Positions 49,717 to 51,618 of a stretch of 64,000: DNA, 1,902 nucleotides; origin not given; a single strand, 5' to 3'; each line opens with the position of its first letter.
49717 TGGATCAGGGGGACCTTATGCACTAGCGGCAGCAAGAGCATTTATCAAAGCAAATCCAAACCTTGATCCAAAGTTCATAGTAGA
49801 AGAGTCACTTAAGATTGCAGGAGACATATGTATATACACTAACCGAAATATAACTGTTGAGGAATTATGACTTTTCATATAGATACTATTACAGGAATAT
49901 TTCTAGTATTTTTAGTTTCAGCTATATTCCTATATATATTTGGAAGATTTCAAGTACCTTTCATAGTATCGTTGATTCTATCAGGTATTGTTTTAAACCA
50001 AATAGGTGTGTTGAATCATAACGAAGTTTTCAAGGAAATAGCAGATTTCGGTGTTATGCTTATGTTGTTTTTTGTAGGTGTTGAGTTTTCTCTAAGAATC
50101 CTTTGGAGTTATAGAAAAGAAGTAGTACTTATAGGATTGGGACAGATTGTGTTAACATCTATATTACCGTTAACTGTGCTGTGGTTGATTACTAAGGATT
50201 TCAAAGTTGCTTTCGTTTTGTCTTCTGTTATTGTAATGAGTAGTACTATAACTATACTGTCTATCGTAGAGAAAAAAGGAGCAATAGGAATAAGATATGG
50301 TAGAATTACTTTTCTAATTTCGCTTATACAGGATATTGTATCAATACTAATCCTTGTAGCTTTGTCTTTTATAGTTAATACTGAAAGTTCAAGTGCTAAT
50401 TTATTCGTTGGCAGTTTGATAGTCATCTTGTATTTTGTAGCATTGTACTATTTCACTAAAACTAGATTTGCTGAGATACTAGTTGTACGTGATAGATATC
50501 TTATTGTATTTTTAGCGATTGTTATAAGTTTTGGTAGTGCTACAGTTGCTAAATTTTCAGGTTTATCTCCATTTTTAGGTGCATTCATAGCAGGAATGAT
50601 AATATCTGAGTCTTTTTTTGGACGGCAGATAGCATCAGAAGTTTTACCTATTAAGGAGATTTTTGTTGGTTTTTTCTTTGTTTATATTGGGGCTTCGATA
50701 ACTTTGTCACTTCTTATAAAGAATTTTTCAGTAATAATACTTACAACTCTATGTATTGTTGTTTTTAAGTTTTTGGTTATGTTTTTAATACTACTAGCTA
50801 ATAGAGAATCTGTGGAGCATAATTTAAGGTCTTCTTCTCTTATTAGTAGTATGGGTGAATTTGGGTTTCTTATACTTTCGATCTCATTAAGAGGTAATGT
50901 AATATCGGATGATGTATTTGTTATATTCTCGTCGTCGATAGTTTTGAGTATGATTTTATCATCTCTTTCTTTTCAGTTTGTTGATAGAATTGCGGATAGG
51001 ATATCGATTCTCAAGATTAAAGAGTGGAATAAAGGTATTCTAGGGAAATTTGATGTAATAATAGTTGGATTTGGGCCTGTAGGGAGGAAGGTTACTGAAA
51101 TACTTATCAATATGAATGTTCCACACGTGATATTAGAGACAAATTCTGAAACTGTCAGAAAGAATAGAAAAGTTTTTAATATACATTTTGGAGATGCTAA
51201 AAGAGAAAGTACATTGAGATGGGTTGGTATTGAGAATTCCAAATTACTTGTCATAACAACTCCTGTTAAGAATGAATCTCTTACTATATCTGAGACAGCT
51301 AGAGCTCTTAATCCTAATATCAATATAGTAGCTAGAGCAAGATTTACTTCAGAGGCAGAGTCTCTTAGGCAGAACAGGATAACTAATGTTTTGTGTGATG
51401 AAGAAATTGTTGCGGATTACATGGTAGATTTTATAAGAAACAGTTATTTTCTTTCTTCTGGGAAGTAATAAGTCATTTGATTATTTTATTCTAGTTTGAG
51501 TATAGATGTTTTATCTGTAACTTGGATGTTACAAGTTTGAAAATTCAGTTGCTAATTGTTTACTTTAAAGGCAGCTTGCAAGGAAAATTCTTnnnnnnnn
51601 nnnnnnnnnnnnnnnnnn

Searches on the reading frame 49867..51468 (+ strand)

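Call 57: search_protein_families(library=pfam, proteins=[window:49867-51468:+], max_evalue=0.0001)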
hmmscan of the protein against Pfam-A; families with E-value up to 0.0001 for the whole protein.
window:49867-51468:+ (533 aa): 2 families
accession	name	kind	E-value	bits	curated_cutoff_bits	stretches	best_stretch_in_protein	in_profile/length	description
PF00999.27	Na_H_Exchanger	-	1.2e-42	146.6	26.2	1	17-371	2-371/375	Sodium/hydrogen exchanger, transmembrane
PF02254.24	TrkA_N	-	2.5e-21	76.6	23.8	1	397-509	1-114/116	TrkA-N domain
